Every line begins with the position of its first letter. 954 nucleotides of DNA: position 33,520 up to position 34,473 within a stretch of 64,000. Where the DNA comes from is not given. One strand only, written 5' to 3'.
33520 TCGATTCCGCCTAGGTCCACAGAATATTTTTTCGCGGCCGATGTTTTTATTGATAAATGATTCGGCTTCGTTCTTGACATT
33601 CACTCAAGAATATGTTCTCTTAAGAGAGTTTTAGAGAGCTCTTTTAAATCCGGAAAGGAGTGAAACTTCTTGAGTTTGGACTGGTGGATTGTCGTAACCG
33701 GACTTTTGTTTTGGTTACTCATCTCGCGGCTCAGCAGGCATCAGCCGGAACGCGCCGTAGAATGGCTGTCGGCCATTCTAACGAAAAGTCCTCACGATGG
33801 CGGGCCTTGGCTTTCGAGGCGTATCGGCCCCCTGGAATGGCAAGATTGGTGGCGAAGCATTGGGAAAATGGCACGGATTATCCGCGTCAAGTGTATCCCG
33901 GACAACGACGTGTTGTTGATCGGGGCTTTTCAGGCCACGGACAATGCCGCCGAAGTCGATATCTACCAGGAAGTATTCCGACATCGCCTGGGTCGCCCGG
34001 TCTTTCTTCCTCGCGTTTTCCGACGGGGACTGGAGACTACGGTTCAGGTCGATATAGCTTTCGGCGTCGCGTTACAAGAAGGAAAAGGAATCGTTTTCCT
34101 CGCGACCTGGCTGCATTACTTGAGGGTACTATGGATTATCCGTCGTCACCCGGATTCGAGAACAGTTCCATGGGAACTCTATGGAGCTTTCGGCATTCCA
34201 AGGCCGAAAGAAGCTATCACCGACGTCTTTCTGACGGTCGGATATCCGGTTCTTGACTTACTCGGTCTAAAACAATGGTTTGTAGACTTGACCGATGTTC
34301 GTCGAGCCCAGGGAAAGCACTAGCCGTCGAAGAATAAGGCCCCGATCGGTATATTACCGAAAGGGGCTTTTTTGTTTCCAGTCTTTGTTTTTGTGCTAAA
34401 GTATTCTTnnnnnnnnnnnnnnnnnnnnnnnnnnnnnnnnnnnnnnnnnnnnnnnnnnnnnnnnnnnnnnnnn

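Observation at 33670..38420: Unusual cell-wall module: unknown membrane protein, FemAB, N-terminally truncated MurE-like ligase, secreted beta-propeller and CYTH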

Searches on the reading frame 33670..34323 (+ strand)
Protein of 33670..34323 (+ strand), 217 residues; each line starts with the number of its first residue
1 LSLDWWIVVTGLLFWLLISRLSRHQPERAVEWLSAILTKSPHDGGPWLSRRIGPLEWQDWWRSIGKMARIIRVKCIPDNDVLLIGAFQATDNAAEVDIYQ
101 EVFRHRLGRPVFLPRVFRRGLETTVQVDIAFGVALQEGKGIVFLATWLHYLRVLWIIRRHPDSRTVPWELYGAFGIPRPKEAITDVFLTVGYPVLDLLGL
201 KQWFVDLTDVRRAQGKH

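Call 3: search_protein_families(library=pfam, proteins=[window:33670-34323:+], max_evalue=0.01)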
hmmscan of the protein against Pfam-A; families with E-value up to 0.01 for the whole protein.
window:33670-34323:+ (217 aa): 0 families

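Call 4: search_protein_families(library=ncbifam, proteins=[window:33670-34323:+], max_evalue=0.01)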
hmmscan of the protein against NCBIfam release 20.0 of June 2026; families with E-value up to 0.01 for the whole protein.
window:33670-34323:+ (217 aa): 0 families

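Call 55: find_homologous_proteins(query=window:33670-34323:+, max_evalue=0.001)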
Query window:33670-34323:+ (217 aa): 5 proteins with E <= 0.001 among 290 candidates.
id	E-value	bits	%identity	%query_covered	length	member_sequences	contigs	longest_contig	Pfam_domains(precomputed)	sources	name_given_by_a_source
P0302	5.2e-144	496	100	100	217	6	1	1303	-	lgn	-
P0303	6.3e-53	198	53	83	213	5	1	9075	-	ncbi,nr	ncbi:MAG TPA: hypothetical protein PLN18_00180 [Candidatus Colwellbacteria bacterium]|nr:hypothetica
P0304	7.7e-28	116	39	81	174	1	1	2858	PF02698.24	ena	-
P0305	8.3e-25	106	38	83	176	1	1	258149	PF02698.24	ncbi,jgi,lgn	ncbi:MAG: ElyC/SanA/YdcF family protein [Minisyncoccia bacterium]|jgi:hypothetical protein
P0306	4.4e-17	80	32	83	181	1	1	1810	-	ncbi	-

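Call 75: predict_structure(alignment_id=A2)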
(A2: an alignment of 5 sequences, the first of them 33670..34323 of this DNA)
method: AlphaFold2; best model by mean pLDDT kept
length: 217 residues; sequences in the alignment: 5
mean_pLDDT: 63.9   pTM: 0.62
mean pLDDT of the five models: 63.9, 63.5, 63.5, 63.2, 60.9
residues with pLDDT >= 90: 4; 70-90: 74; 50-70: 100; < 50: 39
segments of 3 or more residues with pLDDT < 50: 29-53, 87-94
pLDDT, mean of each block of 10 residues (from residue 1): 68 71 59 37 39 49 64 60 52 51 59 51 76 82 72 85 87 58 66 84 77 59
secondary structure, 60 per line:
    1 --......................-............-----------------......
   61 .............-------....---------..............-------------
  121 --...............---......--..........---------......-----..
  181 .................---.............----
elements in order: H3-24 H26-37 H55-73 E81-84 H94-107 H123-137 E141-146 H149-158 E168-173 H179-197 H201-213

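Call 77: fold_search(model_id=the predicted structure, library=pdb)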
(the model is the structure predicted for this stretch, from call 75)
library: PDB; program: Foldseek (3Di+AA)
matches with E <= 10: 686; with E <= 0.001: 0
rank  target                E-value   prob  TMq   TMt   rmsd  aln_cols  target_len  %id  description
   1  4d82_C                1.7e-01  0.35  0.21  0.18  11.0       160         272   12  Metallosphera sedula Vps4 crystal structure (released 2015-11-25)
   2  2qby_A                1.8e-01  0.20  0.22  0.15  12.4       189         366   14  Crystal structure of a heterodimer of Cdc6/Orc1 initiators bound to origin DNA (from S. solfataricus) (released 2007-09-11)
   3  4d82_A                3.2e-01  0.23  0.21  0.19  10.8       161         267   11  Metallosphera sedula Vps4 crystal structure (released 2015-11-25)
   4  2a5y_B                3.5e-01  0.08  0.17  0.09  19.7       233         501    7  Structure of a CED-4/CED-9 complex (released 2005-10-11)
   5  9okc_C                3.7e-01  0.14  0.23  0.13  22.6       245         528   10  22bin20S complex (NSF-alphaSNAP-2:2 syntaxin-1a:SNAP-25), hydrolyzing, class 17 (released 2025-08-06)
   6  5d87                  3.9e-01  0.30  0.20  0.14  10.1       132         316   11  Staphyloferrin B precursor biosynthetic enzyme SbnA Y152F/S185G variant (released 2016-02-03)
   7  4d80_A                4.2e-01  0.13  0.18  0.15  11.3       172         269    9  Metallosphera sedula Vps4 crystal structure (released 2015-10-28)
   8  3kds_E                4.2e-01  0.07  0.14  0.09  11.7       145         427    9  apo-FtsH crystal structure (released 2009-12-01)
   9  2l82_MODEL_1_A        4.4e-01  0.21  0.26  0.33  11.9       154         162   14  Solution NMR Structure of de novo designed protein, P-loop NTPase fold, Northeast Structural Genomics Consorti (released 2011-02-09)
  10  4lcb                  4.4e-01  0.20  0.20  0.18  10.1       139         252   11  Structure of Vps4 homolog from Acidianus hospitalis (released 2013-11-06)
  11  2q9b_A                4.9e-01  0.28  0.32  0.25  13.0       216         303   15  Structure of FTSY:GMPPNP Complex (released 2007-07-03)
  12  5d85                  5.2e-01  0.23  0.20  0.15  11.8       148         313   13  Staphyloferrin B precursor biosynthetic enzyme SbnA bound to aminoacrylate intermediate (released 2016-02-03)
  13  6nyv                  5.5e-01  0.09  0.18  0.15  14.3       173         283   10  Structure of spastin AAA domain in complex with a quinazoline-based inhibitor (released 2019-03-27)
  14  1w5s_B                5.5e-01  0.08  0.19  0.13  12.6       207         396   10  Structure of the Aeropyrum Pernix ORC2 protein (ADP form) (released 2004-10-05)
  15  8u7t_E                5.5e-01  0.08  0.17  0.10  13.2       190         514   11  Substrate-bound Cdc48, Class 1 (released 2024-11-06)
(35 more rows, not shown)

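Call 78: search_protein_families(library=pfam, alignment_id=A2, max_evalue=1)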
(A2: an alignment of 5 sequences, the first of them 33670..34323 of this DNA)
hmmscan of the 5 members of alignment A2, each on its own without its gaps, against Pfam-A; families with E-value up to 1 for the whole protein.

A. member 1, window:33670-34323:+ (217 aa): 0 families

B. families by the number of members that match (of 5 scanned): 2 families
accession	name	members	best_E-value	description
PF02698.23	DUF218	3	3.8e-08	DUF218 domain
PF22094.2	CED4_WHD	1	0.035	CED4, winged-helix domain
